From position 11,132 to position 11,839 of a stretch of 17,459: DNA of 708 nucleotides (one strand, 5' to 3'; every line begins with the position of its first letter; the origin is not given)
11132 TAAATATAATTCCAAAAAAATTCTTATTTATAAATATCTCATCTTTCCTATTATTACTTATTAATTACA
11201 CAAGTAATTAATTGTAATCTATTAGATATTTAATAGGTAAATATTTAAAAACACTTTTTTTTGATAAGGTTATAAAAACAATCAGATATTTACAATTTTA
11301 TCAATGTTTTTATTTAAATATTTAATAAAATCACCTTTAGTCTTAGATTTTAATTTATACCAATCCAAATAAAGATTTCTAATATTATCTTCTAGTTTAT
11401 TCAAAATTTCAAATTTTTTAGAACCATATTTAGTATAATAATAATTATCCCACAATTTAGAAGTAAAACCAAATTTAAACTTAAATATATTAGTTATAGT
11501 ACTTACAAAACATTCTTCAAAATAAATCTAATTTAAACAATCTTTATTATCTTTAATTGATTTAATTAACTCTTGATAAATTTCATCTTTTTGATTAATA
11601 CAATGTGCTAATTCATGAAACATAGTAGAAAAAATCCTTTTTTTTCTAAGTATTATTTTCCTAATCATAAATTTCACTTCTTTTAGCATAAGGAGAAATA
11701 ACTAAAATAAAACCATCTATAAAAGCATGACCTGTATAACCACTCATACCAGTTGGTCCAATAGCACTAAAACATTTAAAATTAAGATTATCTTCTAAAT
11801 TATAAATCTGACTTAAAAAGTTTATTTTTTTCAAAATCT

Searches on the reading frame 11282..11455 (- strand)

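Call 5: search_protein_families(library=ncbifam, proteins=[window:11282-11455:-], max_evalue=0.01)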
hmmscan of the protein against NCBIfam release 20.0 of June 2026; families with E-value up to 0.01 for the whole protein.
window:11282-11455:- (57 aa): 0 families

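Call 6: search_protein_families(library=pfam, proteins=[window:11282-11455:-], max_evalue=0.01)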
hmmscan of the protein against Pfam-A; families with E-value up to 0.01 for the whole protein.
window:11282-11455:- (57 aa): 1 family
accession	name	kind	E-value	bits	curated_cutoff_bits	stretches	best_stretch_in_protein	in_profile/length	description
PF23349.2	BBS7_hp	-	0.0011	19.5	27.8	1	12-52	63-103/114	BBS7 hairpin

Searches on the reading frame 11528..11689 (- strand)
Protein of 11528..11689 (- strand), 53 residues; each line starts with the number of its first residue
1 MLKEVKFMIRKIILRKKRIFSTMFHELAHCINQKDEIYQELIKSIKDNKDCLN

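Call 5: search_protein_families(library=ncbifam, proteins=[window:11528-11689:-], max_evalue=0.01)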
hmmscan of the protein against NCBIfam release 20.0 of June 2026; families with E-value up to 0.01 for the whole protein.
window:11528-11689:- (53 aa): 1 family
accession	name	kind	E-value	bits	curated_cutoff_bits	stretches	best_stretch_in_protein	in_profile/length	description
TIGR04549.1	LP_HExxH_w_tonB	subfamily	0.005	16.1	75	1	10-38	128-156/261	substrate import-associated zinc metallohydrolase lipoprotein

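Call 6: search_protein_families(library=pfam, proteins=[window:11528-11689:-], max_evalue=0.01)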
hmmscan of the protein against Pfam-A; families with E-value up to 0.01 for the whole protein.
window:11528-11689:- (53 aa): 1 family
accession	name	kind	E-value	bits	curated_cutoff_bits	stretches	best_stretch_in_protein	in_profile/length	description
PF08325.16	WLM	-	0.0042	17.6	26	1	13-51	77-116/190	WLM domain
